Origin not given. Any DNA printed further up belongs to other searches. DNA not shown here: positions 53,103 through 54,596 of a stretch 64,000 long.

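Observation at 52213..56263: Crp/Fnr - NapH-like polyferredoxin - DUF438/hemerythrin/PAS - DUF1858/DUF2249 module next to rubrerythrin, IscU and a short flavoprotein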

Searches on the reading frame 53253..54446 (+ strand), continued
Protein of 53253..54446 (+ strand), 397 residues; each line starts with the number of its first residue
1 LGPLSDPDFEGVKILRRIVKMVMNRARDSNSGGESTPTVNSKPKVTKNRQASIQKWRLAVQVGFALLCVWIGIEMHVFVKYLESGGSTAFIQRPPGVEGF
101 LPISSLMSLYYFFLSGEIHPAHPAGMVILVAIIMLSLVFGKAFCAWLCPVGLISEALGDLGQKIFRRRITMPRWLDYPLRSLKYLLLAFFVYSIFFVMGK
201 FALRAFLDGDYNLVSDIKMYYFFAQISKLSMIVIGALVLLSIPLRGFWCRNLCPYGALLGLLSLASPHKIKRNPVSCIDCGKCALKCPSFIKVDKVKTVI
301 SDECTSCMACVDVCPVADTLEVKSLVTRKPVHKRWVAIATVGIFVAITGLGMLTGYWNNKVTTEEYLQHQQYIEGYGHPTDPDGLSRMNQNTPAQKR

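Call 43: search_protein_families(library=ncbifam, proteins=[L003:9508-9945:+, L003:11101-11850:+, L005:9062-9850:+], max_evalue=0.001)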
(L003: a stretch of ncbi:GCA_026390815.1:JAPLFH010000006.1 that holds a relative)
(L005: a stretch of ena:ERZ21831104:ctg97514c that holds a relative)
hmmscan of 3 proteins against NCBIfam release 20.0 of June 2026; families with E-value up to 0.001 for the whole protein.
L003:9508-9945:+ (145 aa): 8 families
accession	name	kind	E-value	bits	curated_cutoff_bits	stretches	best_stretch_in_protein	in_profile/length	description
TIGR00738.1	rrf2_super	superfamily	8.2e-32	109.9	73.3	1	5-131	3-129/132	Rrf2 family transcriptional regulator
TIGR02010.1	IscR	equivalog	1e-16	61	207.55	1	7-133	5-130/135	Fe-S cluster assembly transcriptional regulator IscR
TIGR02944.1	suf_reg_Xantho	equivalog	2e-16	60.5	110.65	1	6-130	5-128/130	SUF system Fe-S cluster assembly regulator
NF008886.0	PRK11920.1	equivalog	2.2e-15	56.6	193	1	6-95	4-92/153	iron-responsive transcriptional regulator RirA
NF047409.1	Cys_reg_CymR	equivalog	1.2e-12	48.1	195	1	6-135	4-126/139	cysteine metabolism transcriptional regulator CymR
NF008240.0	PRK11014.1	equivalog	1.8e-12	47.5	182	1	9-135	7-130/141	nitric oxide-sensing transcriptional repressor NsrR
NF008110.0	PRK10857.1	equivalog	1.2e-09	38.1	275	1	7-132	5-129/164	Fe-S cluster assembly transcriptional regulator IscR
NF041852.1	trans_reg_HypR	equivalog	0.00056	19.9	180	1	18-86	14-81/139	redox-sensitive transcriptional regulator HypR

L003:11101-11850:+ (249 aa): 34 families (the best 25 are shown)
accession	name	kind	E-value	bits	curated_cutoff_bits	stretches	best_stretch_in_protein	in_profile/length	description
NF051855.1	GlySarMtaseBact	equivalog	9.2e-18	64.8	350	1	5-248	16-255/259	glycine/sarcosine N-methyltransferase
NF043040.1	corrin_prot_MT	hypoth_equivalog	2.1e-14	53.5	180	1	29-145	29-147/216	corrinoid protein-associated methyltransferase CpaM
TIGR01983.1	UbiG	equivalog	3.8e-12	46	102.95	1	42-151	50-157/228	bifunctional 2-polyprenyl-6-hydroxyphenol methylase/3-demethylubiquinol 3-O-methyltransferase UbiG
TIGR01934.1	MenG_MenH_UbiE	subfamily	6.6e-11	41.9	158.35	1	7-145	2-141/223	ubiquinone/menaquinone biosynthesis methyltransferase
NF001244.0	PRK00216.1-5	equivalog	1.5e-10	40.8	216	1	7-146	11-154/236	bifunctional demethylmenaquinone methyltransferase/2-methoxy-6-polyprenyl-1,4-benzoquinol methylase UbiE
TIGR02021.1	BchM-ChlM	equivalog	5.6e-10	39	158.9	1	31-109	42-120/218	magnesium protoporphyrin IX methyltransferase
NF041537.1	ArsM_AhpD_UU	exception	4.5e-09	35.6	510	1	43-159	78-196/345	arsenite methyltransferase/AhpD domain selenoprotein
NF041536.1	ArsM_DUF2284_UU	exception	5.4e-09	34.9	575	1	42-155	77-192/459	arsenite methyltransferase/DUF2284 domain selenoprotein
NF045649.1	2X_seleno_MduS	exception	5.5e-09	35.4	380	1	31-144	31-146/338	methyltransferase domain-containing selenoprotein MduS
NF011529.0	PRK14968.1-3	equivalog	3.3e-08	33.2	162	1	34-98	27-92/198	putative methyltransferase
NF041820.1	daptide_MTase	equivalog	8.3e-08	32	175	1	40-222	35-223/243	daptide-type RiPP biosynthesis methyltransferase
NF047649.1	MTase_UXPK_star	exception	1.5e-07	30.8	460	1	44-145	80-181/283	methyltransferase/UXPK-star double selenoprotein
TIGR03534.1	RF_mod_PrmC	equivalog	2.7e-07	30.3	199.1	1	33-97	80-147/253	peptide chain release factor N(5)-glutamine methyltransferase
TIGR04290.1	meth_Rta_06860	hypoth_equivalog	7e-07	28.9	300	1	42-132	50-137/226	TIGR04290 family methyltransferase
NF045882.1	PLipidMtase_Leg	equivalog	8.4e-07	29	390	1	1-91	1-91/207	phospholipid N-methyltransferase PmtA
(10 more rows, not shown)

L005:9062-9850:+ (262 aa): 37 families (the best 25 are shown)
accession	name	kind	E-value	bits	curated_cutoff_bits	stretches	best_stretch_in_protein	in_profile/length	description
NF040864.1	HgcB_ferredoxin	equivalog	6e-10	38.8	99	1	9-67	11-69/93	mercury methylation ferredoxin HgcB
NF040770.1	hetero_SS_HdrA2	exception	8.2e-09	34.1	1100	1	8-67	573-631/777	CoB-CoM heterodisulfide reductase HdrA2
TIGR02179.1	PorD_KorD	subfamily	1.9e-08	34.3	60.05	1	8-63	21-76/78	2-oxoacid:acceptor oxidoreductase, delta subunit, pyruvate/2-ketoisovalerate family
NF040684.1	PorD_Arch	equivalog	2.4e-07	30.7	120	1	8-63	28-83/85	pyruvate synthase subunit PorD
NF007202.0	PRK09623.1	equivalog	3.5e-07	30.5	166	1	7-65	46-104/105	3-methyl-2-oxobutanoate dehydrogenase subunit delta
NF045766.1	PhenlGlyoxDHPadI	equivalog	3.7e-07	29.3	700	1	6-71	80-144/443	NADH-dependent phenylglyoxylate dehydrogenase subunit beta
TIGR03294.1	FrhG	equivalog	3.9e-07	30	245.5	1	8-59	170-220/228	coenzyme F420 hydrogenase subunit gamma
TIGR02700.1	flavo_MJ0208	hypoth_equivalog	5.3e-07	29.1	251.35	1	8-60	144-195/234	dihydromethanopterin reductase (acceptor)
NF038196.1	ferrodoxin_EFR1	subfamily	8.1e-07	29.3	75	1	11-65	183-235/242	EFR1 family ferrodoxin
NF005506.0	PRK07118.1-5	equivalog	1.5e-06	27.9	388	1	6-36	164-194/279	Fe-S cluster domain-containing protein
NF006221.0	PRK08348.1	subfamily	1.6e-06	27.8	124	1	3-63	35-96/136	NADH-plastoquinone oxidoreductase subunit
NF043039.1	HgcAB_like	equivalog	2.5e-06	27.3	285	1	7-59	295-349/350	HgcAB-like fusion protein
NF043069.1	T4HPD_activ_SAM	equivalog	2.9e-06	26.9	425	1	7-61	46-99/299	trans-4-hydroxy-L-proline dehydratase activase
NF007205.0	PRK09626.1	equivalog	3.2e-06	27.1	93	1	7-75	12-87/105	2-oxoglutarate-acceptor oxidoreductase subunit OorD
NF041891.1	hdrA_Methbact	equivalog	3.6e-06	25.5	1300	1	6-64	566-623/762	ferredoxin:CoB-CoM heterodisulfide reductase subunit HdrA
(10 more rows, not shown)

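Call 52: search_protein_families(library=pfam, proteins=[L024:76-2028:+, L024:2213-3496:+, L024:3548-4891:+, L024:4891-6402:+, L011:6563-7876:+], max_evalue=0.00001)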
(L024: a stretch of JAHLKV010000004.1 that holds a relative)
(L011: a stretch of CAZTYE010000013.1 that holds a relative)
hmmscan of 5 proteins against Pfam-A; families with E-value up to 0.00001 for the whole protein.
L024:76-2028:+ (650 aa): 7 families
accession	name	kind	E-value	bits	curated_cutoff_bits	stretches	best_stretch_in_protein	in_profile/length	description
PF02518.31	HATPase_c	-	5.4e-23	82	26.4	1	393-501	2-109/111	Histidine kinase-, DNA gyrase B-, and HSP90-like ATPase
PF00072.30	Response_reg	-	1.3e-17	64.4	30.2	1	524-637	1-108/111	Response regulator receiver domain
PF00989.32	PAS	-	1.3e-13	51.3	22.6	1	159-269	2-113/113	PAS fold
PF08448.16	PAS_4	-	4.8e-13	49.7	23.1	1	166-274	3-110/110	PAS fold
PF13426.13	PAS_9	-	2.4e-12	47.5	27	1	168-271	1-103/103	PAS domain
PF13188.13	PAS_8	-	9.5e-09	35.3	21.8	1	158-220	1-61/65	PAS domain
PF00512.31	HisKA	-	4.7e-06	27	26.9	0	291-348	5-61/66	His Kinase A (phospho-acceptor) domain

L024:2213-3496:+ (427 aa): 1 family
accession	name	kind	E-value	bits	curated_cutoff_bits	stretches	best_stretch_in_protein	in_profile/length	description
PF13372.12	Alginate_exp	-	4.7e-29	101.8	25.2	1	33-403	4-377/395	Alginate export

L024:3548-4891:+ (447 aa): 2 families
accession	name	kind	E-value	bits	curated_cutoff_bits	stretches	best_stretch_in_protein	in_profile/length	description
PF13447.11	Multi-haem_cyto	-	2e-30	106.4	21.9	1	173-339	97-265/269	Seven times multi-haem cytochrome CxxCH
PF14522.11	Cytochrome_C7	-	3.5e-12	46.4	24.8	0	131-198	13-66/67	Cytochrome c7 and related cytochrome c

L024:4891-6402:+ (503 aa): 1 family
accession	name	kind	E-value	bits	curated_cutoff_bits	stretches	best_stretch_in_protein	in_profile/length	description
PF03264.19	Cytochrom_NNT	-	4.5e-06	27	24.1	1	106-187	9-93/174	NapC/NirT cytochrome c family, N-terminal region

L011:6563-7876:+ (437 aa): 5 families
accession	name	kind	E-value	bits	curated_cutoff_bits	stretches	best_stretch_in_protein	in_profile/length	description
PF13447.11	Multi-haem_cyto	-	6.9e-29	101.4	21.9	2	75-244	3-179/269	Seven times multi-haem cytochrome CxxCH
PF13435.11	Cytochrome_C554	-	2.7e-11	44.7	20.8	1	101-179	1-84/84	Cytochrome c554 and c-prime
PF14522.11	Cytochrome_C7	-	1.1e-10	41.7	24.8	0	141-198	12-66/67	Cytochrome c7 and related cytochrome c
PF09699.15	Paired_CXXCH_1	-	3.1e-08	33.6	20.6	0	172-200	7-38/41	Doubled CXXCH motif (Paired_CXXCH_1)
PF14537.11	Cytochrom_c3_2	-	1.3e-06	29.2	25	0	70-198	2-78/79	Cytochrome c3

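Call 67: search_protein_families(library=pfam, alignment_id=A4, max_evalue=0.00001)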
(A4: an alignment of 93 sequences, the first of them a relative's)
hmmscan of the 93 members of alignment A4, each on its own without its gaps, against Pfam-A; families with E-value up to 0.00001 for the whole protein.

A. member 1, L005:4684-5430:- (248 aa): 1 family
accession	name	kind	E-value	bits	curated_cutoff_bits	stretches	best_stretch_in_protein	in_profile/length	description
PF04029.19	2-ph_phosp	-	9.7e-63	211.8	26.4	1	15-233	11-225/226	2-phosphosulpholactate phosphatase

B. families by the number of members that match (of 93 scanned): 142 families (the first 25 are shown)
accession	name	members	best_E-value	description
PF13447.11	Multi-haem_cyto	4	5.7e-30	Seven times multi-haem cytochrome CxxCH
PF00072.30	Response_reg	4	6.4e-27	Response regulator receiver domain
PF13649.12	Methyltransf_25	4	1.2e-23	Methyltransferase domain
PF13847.12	Methyltransf_31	4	6.3e-16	Methyltransferase domain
PF13489.12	Methyltransf_23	4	1.3e-15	Methyltransferase domain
PF14522.11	Cytochrome_C7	4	1.6e-10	Cytochrome c7 and related cytochrome c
PF13424.12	TPR_12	3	1.1e-58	Tetratricopeptide repeat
PF00069.31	Pkinase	3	5.4e-49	Protein kinase domain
PF07714.23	PK_Tyr_Ser-Thr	3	6.8e-39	Protein tyrosine and serine/threonine kinase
PF07719.23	TPR_2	3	2.3e-20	Tetratricopeptide repeat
PF13181.12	TPR_8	3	1.2e-18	Tetratricopeptide repeat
PF08241.18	Methyltransf_11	3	2e-18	Methyltransferase domain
PF08242.18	Methyltransf_12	3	3.5e-16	Methyltransferase domain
PF00515.34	TPR_1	3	1.2e-15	Tetratricopeptide repeat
PF13176.12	TPR_7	3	2.4e-12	Tetratricopeptide repeat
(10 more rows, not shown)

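Call 76: predict_structure(alignment_id=A1)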
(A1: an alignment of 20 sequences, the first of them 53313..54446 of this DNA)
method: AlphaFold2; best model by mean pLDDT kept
length: 377 residues; sequences in the alignment: 20
mean_pLDDT: 59.5   pTM: 0.56
mean pLDDT of the five models: 59.5, 58.1, 53.5, 52.2, 45.9
residues with pLDDT >= 90: 0; 70-90: 78; 50-70: 202; < 50: 97
segments of 3 or more residues with pLDDT < 50: 1-6, 8-20, 26-28, 69-79, 245-302, 375-377
pLDDT, mean of each block of 10 residues (from residue 1): 43 41 51 65 72 69 63 47 66 76 72 68 55 65 71 67 68 59 65 66 60 75 64 57 48 38 37 34 43 38 55 70 81 73 70 62 57 46
secondary structure, 60 per line:
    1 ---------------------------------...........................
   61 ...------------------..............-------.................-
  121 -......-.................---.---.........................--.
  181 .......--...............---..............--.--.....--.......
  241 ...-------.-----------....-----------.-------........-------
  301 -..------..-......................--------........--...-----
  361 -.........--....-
elements in order: H34-63 H82-95 H103-119 H122-127 H129-145 H153-177 H180-187 H190-204 H208-221 H227-231 H234-243 H263-266 H286-293 H313-334 H343-350 H362-370 H373-376
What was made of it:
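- The structure prediction of YccM was too poor to test topology (pLDDT 59.5, call 76).
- Tried and rejected: The AlphaFold model was too poor (pLDDT 59.5, call 76) and was not used for fold search.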
